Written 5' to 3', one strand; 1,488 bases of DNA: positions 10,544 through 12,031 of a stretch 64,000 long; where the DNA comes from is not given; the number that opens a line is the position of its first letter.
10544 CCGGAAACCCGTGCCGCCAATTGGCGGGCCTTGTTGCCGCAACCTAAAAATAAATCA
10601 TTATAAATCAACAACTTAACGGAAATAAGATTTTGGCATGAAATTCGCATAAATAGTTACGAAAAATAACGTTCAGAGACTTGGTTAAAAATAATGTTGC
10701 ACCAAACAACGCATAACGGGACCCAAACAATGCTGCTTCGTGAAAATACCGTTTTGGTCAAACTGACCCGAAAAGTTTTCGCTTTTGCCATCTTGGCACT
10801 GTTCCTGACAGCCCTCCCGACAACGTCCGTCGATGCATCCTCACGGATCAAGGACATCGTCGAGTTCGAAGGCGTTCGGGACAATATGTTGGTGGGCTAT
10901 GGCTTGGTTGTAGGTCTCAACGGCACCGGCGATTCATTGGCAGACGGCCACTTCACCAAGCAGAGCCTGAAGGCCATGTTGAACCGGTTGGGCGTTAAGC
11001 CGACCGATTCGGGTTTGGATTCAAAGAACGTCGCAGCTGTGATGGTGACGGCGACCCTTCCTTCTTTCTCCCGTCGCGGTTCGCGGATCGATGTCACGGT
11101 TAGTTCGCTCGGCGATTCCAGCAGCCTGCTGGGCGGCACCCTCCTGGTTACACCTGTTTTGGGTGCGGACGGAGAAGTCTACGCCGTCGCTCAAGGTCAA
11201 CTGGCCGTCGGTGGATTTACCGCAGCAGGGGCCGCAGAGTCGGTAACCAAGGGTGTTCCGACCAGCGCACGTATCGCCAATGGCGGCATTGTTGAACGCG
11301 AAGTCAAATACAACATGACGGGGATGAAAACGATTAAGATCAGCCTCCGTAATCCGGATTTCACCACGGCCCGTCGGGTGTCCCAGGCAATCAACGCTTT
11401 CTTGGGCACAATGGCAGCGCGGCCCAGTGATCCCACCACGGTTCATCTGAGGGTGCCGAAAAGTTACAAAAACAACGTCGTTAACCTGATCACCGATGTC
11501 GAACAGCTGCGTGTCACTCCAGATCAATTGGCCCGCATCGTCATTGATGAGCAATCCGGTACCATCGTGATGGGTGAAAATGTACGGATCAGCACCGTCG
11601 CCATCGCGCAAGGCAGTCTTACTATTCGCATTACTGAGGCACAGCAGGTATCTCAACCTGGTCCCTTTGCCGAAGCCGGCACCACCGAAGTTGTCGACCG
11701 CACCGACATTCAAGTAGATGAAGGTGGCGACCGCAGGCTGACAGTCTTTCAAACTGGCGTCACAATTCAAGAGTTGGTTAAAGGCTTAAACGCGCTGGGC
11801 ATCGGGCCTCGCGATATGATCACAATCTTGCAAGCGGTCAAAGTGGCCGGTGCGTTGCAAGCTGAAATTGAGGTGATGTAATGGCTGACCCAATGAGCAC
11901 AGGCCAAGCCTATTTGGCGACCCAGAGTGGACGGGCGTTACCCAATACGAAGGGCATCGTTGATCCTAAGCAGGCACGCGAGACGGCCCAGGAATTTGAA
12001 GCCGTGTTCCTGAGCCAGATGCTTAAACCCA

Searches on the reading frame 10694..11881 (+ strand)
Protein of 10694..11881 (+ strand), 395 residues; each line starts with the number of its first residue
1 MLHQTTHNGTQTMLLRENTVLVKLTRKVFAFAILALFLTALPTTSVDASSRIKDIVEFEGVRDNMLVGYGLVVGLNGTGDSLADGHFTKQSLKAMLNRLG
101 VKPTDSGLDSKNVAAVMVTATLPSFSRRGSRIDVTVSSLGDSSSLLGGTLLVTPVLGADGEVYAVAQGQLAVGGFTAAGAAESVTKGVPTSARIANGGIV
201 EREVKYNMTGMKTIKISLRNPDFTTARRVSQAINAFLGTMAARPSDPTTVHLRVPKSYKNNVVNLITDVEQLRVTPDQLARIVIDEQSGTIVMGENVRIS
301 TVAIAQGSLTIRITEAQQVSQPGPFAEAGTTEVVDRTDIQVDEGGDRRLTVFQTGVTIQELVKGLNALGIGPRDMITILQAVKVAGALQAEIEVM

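Call 70: search_protein_families(library=pfam, proteins=[window:10694-11881:+], max_evalue=0.001)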
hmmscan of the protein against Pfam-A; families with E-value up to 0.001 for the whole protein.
window:10694-11881:+ (395 aa): 1 family
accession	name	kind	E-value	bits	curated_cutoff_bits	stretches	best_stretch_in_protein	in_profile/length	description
PF02119.21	FlgI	-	6.6e-137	456.5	25.3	1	51-394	1-343/343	Flagellar P-ring protein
